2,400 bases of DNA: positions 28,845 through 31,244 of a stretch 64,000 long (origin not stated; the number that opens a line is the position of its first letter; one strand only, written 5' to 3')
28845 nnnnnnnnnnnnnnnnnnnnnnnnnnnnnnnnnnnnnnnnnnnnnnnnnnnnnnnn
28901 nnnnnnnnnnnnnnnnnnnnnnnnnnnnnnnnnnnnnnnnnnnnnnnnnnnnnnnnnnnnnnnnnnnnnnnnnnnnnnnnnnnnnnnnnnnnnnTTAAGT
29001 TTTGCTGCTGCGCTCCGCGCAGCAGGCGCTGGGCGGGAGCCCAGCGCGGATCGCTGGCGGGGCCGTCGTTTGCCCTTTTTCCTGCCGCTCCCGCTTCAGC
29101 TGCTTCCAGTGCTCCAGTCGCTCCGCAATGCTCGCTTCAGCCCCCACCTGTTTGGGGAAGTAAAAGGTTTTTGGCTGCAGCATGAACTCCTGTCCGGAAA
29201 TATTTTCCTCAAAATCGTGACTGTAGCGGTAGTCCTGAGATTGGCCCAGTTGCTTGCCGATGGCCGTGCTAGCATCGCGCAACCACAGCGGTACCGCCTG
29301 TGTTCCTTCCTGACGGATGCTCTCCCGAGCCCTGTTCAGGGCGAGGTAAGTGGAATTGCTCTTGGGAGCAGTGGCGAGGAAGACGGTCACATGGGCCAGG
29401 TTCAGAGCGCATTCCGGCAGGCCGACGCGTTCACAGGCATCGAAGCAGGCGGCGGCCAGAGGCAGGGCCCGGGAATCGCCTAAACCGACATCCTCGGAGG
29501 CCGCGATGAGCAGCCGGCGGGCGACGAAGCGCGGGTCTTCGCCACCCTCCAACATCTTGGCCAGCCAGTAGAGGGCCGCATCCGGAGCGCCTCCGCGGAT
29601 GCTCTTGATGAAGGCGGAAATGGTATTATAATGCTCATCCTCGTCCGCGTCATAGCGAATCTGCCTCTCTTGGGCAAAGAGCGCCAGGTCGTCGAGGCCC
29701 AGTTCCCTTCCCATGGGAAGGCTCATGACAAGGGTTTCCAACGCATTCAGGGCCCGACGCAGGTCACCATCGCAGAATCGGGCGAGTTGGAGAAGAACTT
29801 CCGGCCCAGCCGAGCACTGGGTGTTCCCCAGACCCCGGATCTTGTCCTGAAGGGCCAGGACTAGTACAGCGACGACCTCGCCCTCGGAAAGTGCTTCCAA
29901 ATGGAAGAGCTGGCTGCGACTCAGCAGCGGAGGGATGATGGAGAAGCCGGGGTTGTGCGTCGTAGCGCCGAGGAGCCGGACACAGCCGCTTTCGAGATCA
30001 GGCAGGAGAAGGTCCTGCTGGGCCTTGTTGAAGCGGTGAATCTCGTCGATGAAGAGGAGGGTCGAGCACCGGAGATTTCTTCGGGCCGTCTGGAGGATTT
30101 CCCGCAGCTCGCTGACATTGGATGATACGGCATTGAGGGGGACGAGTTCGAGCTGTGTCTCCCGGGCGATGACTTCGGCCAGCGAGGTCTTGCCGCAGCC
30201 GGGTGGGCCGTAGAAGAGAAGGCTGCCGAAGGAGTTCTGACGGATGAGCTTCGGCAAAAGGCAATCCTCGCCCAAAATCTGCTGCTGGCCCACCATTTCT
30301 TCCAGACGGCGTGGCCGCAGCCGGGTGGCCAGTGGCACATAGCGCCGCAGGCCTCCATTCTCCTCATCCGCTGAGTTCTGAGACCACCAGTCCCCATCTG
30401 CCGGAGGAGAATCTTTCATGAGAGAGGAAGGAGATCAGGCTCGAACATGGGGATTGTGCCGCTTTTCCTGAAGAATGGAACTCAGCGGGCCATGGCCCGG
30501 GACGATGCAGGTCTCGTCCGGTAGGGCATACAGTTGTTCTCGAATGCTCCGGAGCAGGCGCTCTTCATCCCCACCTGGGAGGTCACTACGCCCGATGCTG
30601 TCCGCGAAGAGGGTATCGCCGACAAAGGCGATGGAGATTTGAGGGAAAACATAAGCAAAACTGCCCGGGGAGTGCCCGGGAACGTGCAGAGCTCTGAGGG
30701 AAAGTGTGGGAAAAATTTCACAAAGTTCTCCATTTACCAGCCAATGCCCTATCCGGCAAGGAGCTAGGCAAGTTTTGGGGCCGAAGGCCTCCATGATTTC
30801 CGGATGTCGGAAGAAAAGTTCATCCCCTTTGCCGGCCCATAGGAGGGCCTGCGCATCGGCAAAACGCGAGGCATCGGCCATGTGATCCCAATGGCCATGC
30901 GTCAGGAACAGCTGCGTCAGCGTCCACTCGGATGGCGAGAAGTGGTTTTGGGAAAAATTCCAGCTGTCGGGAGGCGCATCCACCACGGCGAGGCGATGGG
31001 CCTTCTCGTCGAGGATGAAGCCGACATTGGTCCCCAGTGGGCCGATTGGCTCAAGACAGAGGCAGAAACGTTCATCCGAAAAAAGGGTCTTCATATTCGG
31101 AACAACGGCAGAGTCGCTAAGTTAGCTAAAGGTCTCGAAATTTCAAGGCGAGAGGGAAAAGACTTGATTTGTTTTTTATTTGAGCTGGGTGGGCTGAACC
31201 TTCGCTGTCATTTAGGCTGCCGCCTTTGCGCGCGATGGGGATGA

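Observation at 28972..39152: Second cloverleaf family (CLR-B): two near-identical inverted copies 10 kb apart plus a third copy with compensatory double substitutions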

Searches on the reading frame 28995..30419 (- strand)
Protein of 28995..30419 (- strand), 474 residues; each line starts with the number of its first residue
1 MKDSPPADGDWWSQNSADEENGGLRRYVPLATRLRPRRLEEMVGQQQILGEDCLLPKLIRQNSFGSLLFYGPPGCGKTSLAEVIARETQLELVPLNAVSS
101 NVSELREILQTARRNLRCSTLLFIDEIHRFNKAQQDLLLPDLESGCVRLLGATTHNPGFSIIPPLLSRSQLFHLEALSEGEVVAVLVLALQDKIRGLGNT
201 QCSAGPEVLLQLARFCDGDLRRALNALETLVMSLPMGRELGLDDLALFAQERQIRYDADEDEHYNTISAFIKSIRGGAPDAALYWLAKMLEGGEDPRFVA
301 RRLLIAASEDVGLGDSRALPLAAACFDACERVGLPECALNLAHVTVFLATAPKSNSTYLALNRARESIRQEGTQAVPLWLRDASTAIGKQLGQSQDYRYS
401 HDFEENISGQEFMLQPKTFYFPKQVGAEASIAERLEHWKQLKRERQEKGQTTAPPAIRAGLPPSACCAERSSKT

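Call 9: search_protein_families(library=ncbifam, proteins=[window:28995-30419:-])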
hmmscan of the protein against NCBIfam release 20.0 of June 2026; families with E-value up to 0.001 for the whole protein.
window:28995-30419:- (474 aa): 56 families (the best 25 are shown)
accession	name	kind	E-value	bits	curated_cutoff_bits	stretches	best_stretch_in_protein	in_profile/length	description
NF009881.0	PRK13341.1-2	equivalog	3e-123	412.2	651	1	28-438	16-434/736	AAA family ATPase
NF009883.0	PRK13341.1-4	equivalog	4.1e-116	388.6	668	1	22-436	13-435/729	AAA family ATPase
NF009882.0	PRK13341.1-3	equivalog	1e-92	311.5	1197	1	26-414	16-409/734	AAA family ATPase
NF009880.0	PRK13341.1-1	equivalog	4.6e-86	289.5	891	1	29-438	7-405/599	AAA family ATPase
NF011289.0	PRK14700.1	equivalog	1.1e-42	146.3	570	1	139-442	1-298/300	recombination factor protein RarA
NF000868.0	PRK00080.1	equivalog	4.4e-18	65.2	282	1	31-147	16-131/330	Holliday junction branch migration DNA helicase RuvB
NF003229.0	PRK04195.1-5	equivalog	3.1e-15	55.8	280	1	26-126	3-111/413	replication factor C large subunit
NF001679.0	PRK00440.1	equivalog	4.3e-15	55.6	303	1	33-230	11-208/322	replication factor C small subunit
TIGR00635.1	ruvB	equivalog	4.9e-15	55.3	299.05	1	38-144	2-107/305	Holliday junction branch migration DNA helicase RuvB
TIGR02397.1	dnaX_nterm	equivalog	2.4e-13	50.1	250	1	27-86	1-58/355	DNA polymerase III subunit gamma/tau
NF011524.0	PRK14963.1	equivalog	7.4e-13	48.4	601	1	100-231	99-222/647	DNA polymerase III subunits gamma and tau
NF003230.0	PRK04195.1-6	equivalog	5.2e-11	41.9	441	1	33-112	7-88/494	replication factor C large subunit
NF009067.0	PRK12402.1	equivalog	3.3e-10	39.4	317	1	33-106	8-78/340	replication factor C small subunit 2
NF005942.0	PRK07994.1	equivalog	5.9e-10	38.8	613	1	27-86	3-60/655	DNA polymerase III subunit gamma/tau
NF011522.0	PRK14961.1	equivalog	1.7e-09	37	562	1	87-231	85-225/363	DNA polymerase III subunits gamma and tau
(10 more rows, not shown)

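Call 21: search_protein_families(library=pfam, proteins=[window:28995-30419:-])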
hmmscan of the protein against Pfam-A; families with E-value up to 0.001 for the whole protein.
window:28995-30419:- (474 aa): 13 families
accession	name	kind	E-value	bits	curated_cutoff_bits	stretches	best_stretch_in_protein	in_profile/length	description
PF12002.13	MgsA_C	-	1.9e-58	197.5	27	1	276-439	1-167/167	MgsA AAA+ ATPase C terminal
PF16193.11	AAA_assoc_2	-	7e-22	77.9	34.3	1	200-275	3-81/81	AAA C-terminal domain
PF05496.18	RuvB_N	-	3.1e-17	63.2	27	1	34-147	1-113/159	Holliday junction DNA helicase RuvB P-loop domain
PF00004.35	AAA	-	8.9e-16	59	21.2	1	67-169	1-123/131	ATPase family associated with various cellular activities (AAA)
PF21960.2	RCF1-5-like_lid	-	7.3e-07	29.5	27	1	206-231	17-42/43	RCF1/5-like, AAA+ ATPase lid domain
PF13191.12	AAA_16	-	6.3e-06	27.2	32.6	0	60-87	20-47/167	AAA ATPase domain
PF07728.20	AAA_5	-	9.7e-06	26.1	22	1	67-144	2-92/139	AAA domain (dynein-related subfamily)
PF06068.19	TIP49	-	0.0001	22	23.8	1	40-100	24-85/347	TIP49 P-loop domain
PF01078.27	Mg_chelatase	-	0.00013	21.9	20.3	0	66-85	24-43/207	Magnesium chelatase, subunit ChlI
PF13401.12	AAA_22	-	0.00029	21.6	27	0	58-134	25-100/130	AAA domain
PF00158.32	Sigma54_activat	-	0.00038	20.6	20.2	0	121-155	96-130/168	Sigma-54 interaction domain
PF13173.12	AAA_14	-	0.00042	20.8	27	1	67-135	5-79/129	AAA domain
PF14532.12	Sigma54_activ_2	-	0.0007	20.3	25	0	67-144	24-95/138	Sigma-54 interaction domain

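Call 26: find_encoding_contigs(protein=window:28995-30419:-, flank=10000, max_places=6)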
Protein window:28995-30419:- (474 aa): no gene with exactly this product is on record in the collection.

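Call 30: find_homologous_proteins(query=window:28995-30419:-, max_evalue=1e-60)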
Query window:28995-30419:- (474 aa): 7999 proteins with E <= 1e-60 among 8000 candidates; the best 120 are listed.
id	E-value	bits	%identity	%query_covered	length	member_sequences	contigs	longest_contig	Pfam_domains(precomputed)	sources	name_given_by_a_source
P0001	3.3e-281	951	90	100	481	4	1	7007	PF16193.12,PF00004.36,PF21960.3,PF05496.19,PF07728.21,PF12002.14,PF13191.13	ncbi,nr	ncbi:MAG: replication-associated recombination protein A [Puniceicoccales bacterium]|nr:replication-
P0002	5.1e-239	812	80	95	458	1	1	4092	PF13173.13,PF16193.12,PF01443.25,PF00004.36,PF05496.19,PF14532.13,PF07728.21,PF13191.13,PF21960.3,PF12002.14,PF01078.28,PF20720.4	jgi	jgi:putative ATPase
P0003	3.2e-237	806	83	93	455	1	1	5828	PF13173.13,PF16193.12,PF01443.25,PF00004.36,PF13401.13,PF05496.19,PF14532.13,PF07728.21,PF13191.13,PF21960.3,PF12002.14,PF01078.28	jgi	jgi:putative ATPase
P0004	1.1e-235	801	81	94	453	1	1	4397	PF13173.13,PF16193.12,PF01443.25,PF00004.36,PF21960.3,PF05496.19,PF14532.13,PF07728.21,PF12002.14,PF01078.28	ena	-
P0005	1.2e-234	797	80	94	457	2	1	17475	PF16193.12,PF00004.36,PF21960.3,PF05496.19,PF14532.13,PF12002.14,PF01078.28,PF13191.13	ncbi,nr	ncbi:MAG: replication-associated recombination protein A [Puniceicoccales bacterium]|nr:replication-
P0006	1.5e-234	797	79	94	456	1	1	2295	PF13173.13,PF16193.12,PF00004.36,PF21960.3,PF05496.19,PF07728.21,PF12002.14,PF01078.28,PF20720.4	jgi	jgi:putative ATPase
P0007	1.1e-233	794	79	95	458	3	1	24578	PF13173.13,PF16193.12,PF00004.36,PF05496.19,PF14532.13,PF07728.21,PF12002.14,PF01078.28,PF13191.13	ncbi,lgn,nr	ncbi:MAG: replication-associated recombination protein A [Puniceicoccales bacterium]|nr:replication-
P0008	1.5e-228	777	84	87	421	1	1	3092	PF16193.12,PF00004.36,PF21960.3,PF05496.19,PF14532.13,PF07728.21,PF12002.14,PF01078.28,PF13191.13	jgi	jgi:putative ATPase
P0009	1.8e-187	642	66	92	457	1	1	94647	PF13173.13,PF16193.12,PF00004.36,PF05496.19,PF12002.14,PF13191.13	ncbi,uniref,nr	ncbi:replication-associated recombination protein A [Cerasicoccus maritimus]|uniref:replication-asso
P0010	2.3e-187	641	67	92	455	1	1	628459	PF13173.13,PF16193.12,PF00004.36,PF21960.3,PF05496.19,PF12002.14,PF13191.13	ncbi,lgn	ncbi:MAG: replication-associated recombination protein A [Verrucomicrobiota bacterium]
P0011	7.8e-185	633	66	89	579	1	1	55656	PF13173.13,PF16193.12,PF00004.36,PF05496.19,PF12002.14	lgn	-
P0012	7.9e-185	633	65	93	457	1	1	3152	PF13173.13,PF16193.12,PF00004.36,PF13401.13,PF05496.19,PF14532.13,PF12002.14,PF13191.13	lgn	-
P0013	1.1e-184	633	66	94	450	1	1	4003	PF16193.12,PF00004.36,PF05496.19,PF14532.13,PF12002.14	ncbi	ncbi:MAG: replication-associated recombination protein A [Puniceicoccales bacterium]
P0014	1.7e-184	632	65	93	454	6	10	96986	PF13173.13,PF16193.12,PF00004.36,PF05496.19,PF07728.21,PF12002.14,PF20720.4,PF13191.13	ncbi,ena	ncbi:MAG: replication-associated recombination protein A [Opitutales bacterium]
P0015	1.5e-183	629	64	92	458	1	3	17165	PF13173.13,PF16193.12,PF00004.36,PF05496.19,PF12002.14,PF13191.13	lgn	-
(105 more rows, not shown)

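Call 31: find_encoding_contigs(protein=P0001, flank=10000, max_places=4)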
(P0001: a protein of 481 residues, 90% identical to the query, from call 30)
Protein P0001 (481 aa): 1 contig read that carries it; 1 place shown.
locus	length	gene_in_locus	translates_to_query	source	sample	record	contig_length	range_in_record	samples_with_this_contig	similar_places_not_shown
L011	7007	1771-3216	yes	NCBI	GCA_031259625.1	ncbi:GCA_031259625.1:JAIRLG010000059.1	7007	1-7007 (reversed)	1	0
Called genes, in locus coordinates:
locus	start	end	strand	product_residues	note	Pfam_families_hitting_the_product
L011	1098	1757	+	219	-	PF00753:Lactamase_B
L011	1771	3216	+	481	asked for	PF05496:RuvB_N, PF13191:AAA_16 (faint), PF00004:AAA, PF07728:AAA_5 (faint), PF21960:RCF1-5-like_lid (faint), PF16193:AAA_assoc_2, PF12002:MgsA_C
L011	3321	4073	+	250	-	PF00730:HhH-GPD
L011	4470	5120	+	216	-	-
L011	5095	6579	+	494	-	PF00072:Response_reg, PF00158:Sigma54_activat, PF14532:Sigma54_activ_2, PF25601:AAA_lid_14, PF02954:HTH_8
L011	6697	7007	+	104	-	PF02502:LacAB_rpiB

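Call 32: find_encoding_contigs(protein=P0007, flank=10000, max_places=4)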
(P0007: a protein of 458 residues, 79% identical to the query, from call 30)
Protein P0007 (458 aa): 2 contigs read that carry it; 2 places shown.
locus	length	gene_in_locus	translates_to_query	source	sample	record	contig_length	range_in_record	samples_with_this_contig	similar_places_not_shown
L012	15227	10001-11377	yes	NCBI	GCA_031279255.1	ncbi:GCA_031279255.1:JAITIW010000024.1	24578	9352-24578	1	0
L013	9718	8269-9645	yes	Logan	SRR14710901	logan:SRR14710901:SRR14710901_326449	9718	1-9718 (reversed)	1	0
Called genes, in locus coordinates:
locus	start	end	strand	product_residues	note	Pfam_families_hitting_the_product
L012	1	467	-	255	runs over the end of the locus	-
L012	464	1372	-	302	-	PF00005:ABC_tran, PF13304:AAA_21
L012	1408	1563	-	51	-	-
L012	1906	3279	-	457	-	PF08245:Mur_ligase_M, PF02875:Mur_ligase_C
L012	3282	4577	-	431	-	PF00309:Sigma54_AID, PF04963:Sigma54_CBD, PF04552:Sigma54_DBD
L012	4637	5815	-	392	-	PF12242:Eno-Rase_NADH_b, PF12241:Enoyl_reductase, PF07055:Eno-Rase_FAD_bd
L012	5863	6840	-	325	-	PF00294:PfkB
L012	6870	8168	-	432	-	PF04413:Glycos_transf_N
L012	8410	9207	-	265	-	PF00535:Glycos_transf_2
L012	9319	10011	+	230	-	PF00753:Lactamase_B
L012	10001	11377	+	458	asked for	PF05496:RuvB_N, PF13191:AAA_16 (faint), PF00004:AAA, PF07728:AAA_5 (weak), PF13173:AAA_14 (weak), PF14532:Sigma54_activ_2 (weak), PF16193:AAA_assoc_2, PF12002:MgsA_C, +1 more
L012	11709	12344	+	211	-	PF00730:HhH-GPD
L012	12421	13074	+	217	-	-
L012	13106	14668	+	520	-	PF00158:Sigma54_activat, PF14532:Sigma54_activ_2, PF25601:AAA_lid_14, PF02954:HTH_8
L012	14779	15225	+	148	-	PF02502:LacAB_rpiB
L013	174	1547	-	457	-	PF08245:Mur_ligase_M, PF02875:Mur_ligase_C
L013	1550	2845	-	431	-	PF00309:Sigma54_AID, PF04963:Sigma54_CBD, PF04552:Sigma54_DBD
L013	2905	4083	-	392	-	PF12242:Eno-Rase_NADH_b, PF12241:Enoyl_reductase, PF07055:Eno-Rase_FAD_bd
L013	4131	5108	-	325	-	PF00294:PfkB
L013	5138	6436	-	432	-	PF04413:Glycos_transf_N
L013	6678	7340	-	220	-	PF00535:Glycos_transf_2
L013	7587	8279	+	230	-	PF00753:Lactamase_B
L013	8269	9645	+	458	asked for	PF05496:RuvB_N, PF13191:AAA_16 (faint), PF00004:AAA, PF07728:AAA_5 (weak), PF13173:AAA_14 (weak), PF14532:Sigma54_activ_2 (weak), PF16193:AAA_assoc_2, PF12002:MgsA_C, +1 more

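Call 33: find_encoding_contigs(protein=P0005, flank=10000, max_places=4)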
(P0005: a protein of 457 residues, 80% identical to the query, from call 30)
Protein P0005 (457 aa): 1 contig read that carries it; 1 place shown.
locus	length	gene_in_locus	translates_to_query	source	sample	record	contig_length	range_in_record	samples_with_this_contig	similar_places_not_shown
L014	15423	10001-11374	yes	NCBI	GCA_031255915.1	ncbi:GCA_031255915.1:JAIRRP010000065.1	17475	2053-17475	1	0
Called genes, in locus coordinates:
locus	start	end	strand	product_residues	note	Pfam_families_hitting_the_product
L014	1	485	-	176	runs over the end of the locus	PF02272:DHHA1 (faint)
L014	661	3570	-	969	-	PF01411:tRNA-synt_2c, PF07973:tRNA_SAD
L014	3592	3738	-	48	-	-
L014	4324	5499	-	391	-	PF12242:Eno-Rase_NADH_b, PF12241:Enoyl_reductase, PF07055:Eno-Rase_FAD_bd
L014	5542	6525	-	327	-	PF00294:PfkB, PF08543:Phos_pyr_kin (faint)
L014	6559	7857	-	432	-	PF04413:Glycos_transf_N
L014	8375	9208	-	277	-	PF00535:Glycos_transf_2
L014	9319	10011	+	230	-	PF00753:Lactamase_B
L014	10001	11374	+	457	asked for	PF05496:RuvB_N, PF13191:AAA_16 (faint), PF00004:AAA, PF01078:Mg_chelatase (faint), PF14532:Sigma54_activ_2 (weak), PF16193:AAA_assoc_2, PF21960:RCF1-5-like_lid (weak), PF12002:MgsA_C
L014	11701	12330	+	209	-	PF00730:HhH-GPD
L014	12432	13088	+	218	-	-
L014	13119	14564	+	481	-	PF00072:Response_reg, PF00158:Sigma54_activat, PF14532:Sigma54_activ_2, PF25601:AAA_lid_14, PF02954:HTH_8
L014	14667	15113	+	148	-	PF02502:LacAB_rpiB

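Call 61: find_encoding_contigs(protein=P0003, flank=6000, max_places=3)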
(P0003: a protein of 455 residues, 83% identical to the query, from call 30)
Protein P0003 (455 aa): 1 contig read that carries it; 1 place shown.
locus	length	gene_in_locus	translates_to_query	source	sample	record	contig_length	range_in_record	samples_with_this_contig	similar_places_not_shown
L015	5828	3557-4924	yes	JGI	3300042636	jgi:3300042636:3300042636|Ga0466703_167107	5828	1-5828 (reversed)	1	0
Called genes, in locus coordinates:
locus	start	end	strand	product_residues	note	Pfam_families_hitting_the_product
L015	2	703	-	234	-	?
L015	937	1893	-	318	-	-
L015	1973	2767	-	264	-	PF00535:Glycos_transf_2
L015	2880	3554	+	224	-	PF00753:Lactamase_B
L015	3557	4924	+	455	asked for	PF05496:RuvB_N, PF00004:AAA, PF01078:Mg_chelatase (faint), PF01443:Viral_helicase1 (faint), PF13173:AAA_14 (weak), PF14532:Sigma54_activ_2 (weak), PF16193:AAA_assoc_2, PF12002:MgsA_C, +4 more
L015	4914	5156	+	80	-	-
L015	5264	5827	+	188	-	?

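Call 62: find_encoding_contigs(protein=P0008, flank=6000, max_places=3)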
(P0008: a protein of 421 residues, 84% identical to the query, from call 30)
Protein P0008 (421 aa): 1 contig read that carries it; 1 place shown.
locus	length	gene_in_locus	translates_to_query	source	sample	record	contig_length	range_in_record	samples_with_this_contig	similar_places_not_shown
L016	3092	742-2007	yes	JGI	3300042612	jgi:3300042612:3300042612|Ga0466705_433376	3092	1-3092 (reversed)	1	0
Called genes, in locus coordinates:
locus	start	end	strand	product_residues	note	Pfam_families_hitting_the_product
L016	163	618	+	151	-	PF00753:Lactamase_B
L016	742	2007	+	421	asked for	PF01078:Mg_chelatase (faint), PF05496:RuvB_N, PF13191:AAA_16 (faint), PF14532:Sigma54_activ_2 (weak), PF00004:AAA, PF16193:AAA_assoc_2, PF21960:RCF1-5-like_lid (weak), PF12002:MgsA_C, +1 more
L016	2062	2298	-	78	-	-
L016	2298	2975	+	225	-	PF00730:HhH-GPD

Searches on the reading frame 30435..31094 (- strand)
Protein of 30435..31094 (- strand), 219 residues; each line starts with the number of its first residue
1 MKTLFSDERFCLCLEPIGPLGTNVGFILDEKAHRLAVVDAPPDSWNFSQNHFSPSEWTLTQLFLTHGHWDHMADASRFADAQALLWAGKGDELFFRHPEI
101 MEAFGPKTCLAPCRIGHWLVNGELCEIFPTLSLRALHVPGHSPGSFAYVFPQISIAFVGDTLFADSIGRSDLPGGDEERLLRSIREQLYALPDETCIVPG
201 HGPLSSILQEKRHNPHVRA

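Call 9: search_protein_families(library=ncbifam, proteins=[window:30435-31094:-])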
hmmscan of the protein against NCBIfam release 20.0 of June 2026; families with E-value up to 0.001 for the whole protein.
window:30435-31094:- (219 aa): 7 families
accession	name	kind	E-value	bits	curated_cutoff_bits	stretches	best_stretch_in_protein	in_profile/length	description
TIGR03413.1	GSH_gloB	equivalog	2.5e-19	69.6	200.8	1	17-201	4-164/248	hydroxyacylglutathione hydrolase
NF040641.1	bifunc_ST_SDO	equivalog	5.3e-11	42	625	1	122-202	265-343/423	bifunctional sulfur transferase/dioxygenase Blh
NF007597.0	PRK10241.1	equivalog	4.3e-09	36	421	1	18-201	7-165/251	hydroxyacylglutathione hydrolase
NF041804.1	MBL_fold_SolJ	exception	9.9e-07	28.2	350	1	131-202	111-179/224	solanimycin biosynthesis MBL-fold hydrolase SolJ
NF033105.1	bla_subclass_B3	equivalog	1.6e-05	24.3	240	1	62-167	65-172/257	subclass B3 metallo-beta-lactamase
NF012229.1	bla_class_B_core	domain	9.8e-05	22.6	100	1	58-151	51-139/139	metallo-beta-lactamase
TIGR04558.1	SoxH_rel_PQQ_1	hypoth_equivalog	0.00057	19.1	300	0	132-206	148-218/285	quinoprotein relay system zinc metallohydrolase 1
